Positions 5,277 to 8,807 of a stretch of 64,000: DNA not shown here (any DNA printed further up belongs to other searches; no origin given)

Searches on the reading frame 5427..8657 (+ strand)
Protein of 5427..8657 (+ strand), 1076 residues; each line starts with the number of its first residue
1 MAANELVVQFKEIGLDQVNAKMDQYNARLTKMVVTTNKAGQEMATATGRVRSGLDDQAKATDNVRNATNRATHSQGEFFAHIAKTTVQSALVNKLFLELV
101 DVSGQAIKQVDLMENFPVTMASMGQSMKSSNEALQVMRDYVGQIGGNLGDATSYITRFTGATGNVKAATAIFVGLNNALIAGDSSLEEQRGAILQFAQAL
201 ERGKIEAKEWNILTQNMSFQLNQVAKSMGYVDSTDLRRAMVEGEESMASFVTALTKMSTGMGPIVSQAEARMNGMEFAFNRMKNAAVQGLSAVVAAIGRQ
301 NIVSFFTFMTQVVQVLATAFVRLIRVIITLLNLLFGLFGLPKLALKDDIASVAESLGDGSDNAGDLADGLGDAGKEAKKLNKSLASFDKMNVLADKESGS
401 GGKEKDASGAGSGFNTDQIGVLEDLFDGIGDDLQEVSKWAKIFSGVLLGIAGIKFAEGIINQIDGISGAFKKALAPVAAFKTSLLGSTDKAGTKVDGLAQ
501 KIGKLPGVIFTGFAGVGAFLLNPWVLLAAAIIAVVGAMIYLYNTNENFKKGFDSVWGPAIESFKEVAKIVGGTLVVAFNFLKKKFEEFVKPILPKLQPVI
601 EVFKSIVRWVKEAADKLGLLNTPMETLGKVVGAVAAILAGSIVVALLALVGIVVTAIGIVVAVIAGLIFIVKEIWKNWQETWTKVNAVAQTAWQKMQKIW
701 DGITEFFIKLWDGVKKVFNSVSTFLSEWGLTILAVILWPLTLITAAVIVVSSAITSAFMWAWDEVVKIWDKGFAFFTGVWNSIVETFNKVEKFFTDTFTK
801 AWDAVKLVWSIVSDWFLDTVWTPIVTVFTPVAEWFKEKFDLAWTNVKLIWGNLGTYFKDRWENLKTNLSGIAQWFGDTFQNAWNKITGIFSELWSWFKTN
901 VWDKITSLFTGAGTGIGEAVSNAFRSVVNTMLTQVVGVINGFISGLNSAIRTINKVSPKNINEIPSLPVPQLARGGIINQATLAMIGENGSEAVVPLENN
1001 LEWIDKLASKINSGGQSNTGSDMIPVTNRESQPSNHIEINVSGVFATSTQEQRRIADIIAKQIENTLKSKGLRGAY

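Call 68: search_protein_families(library=phrogs, proteins=[window:5427-8657:+], max_evalue=0.00001)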
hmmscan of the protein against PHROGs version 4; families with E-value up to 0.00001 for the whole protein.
window:5427-8657:+ (1076 aa): 24 families
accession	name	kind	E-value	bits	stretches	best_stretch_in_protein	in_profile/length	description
phrog_1535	-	tail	2.8e-56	192.3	1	714-1041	778-1124/1152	tail length tape measure protein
phrog_58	-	tail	1.9e-34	120.3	1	21-1063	217-1051/1544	tail length tape measure protein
phrog_167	-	tail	1.4e-32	113.5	1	23-1002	289-1058/1555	tail length tape measure protein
phrog_1686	-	tail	4.8e-27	95.2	1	41-687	74-519/1224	tail length tape measure protein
phrog_1272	-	tail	4.1e-26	92.1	2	589-1009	593-1027/1606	tail length tape measure protein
phrog_991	-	tail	1.7e-22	79.9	2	573-808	559-811/1966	tail length tape measure protein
phrog_4200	-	tail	2.6e-19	70.2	1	631-972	189-528/732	tail length tape measure protein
phrog_1204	-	tail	2.7e-18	66.3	1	25-642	110-653/1483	tail protein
phrog_11489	-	unknown function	2.1e-17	63.5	1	628-923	723-1031/1717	-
phrog_35723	-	unknown function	4.2e-16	58.9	1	103-298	216-414/1720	-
phrog_15478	-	tail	2.6e-15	57.1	1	824-1063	228-448/456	tail length tape measure protein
phrog_305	-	tail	1.4e-14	54.7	2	783-949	509-667/1001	tail length tape measure protein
phrog_4070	-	tail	4e-14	52.7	1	563-991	99-445/989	tail length tape measure protein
phrog_971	-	lysis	4.3e-14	53.1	1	7-793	154-774/1338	endolysin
phrog_7972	-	unknown function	6.5e-13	49.4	1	22-383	3-376/687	-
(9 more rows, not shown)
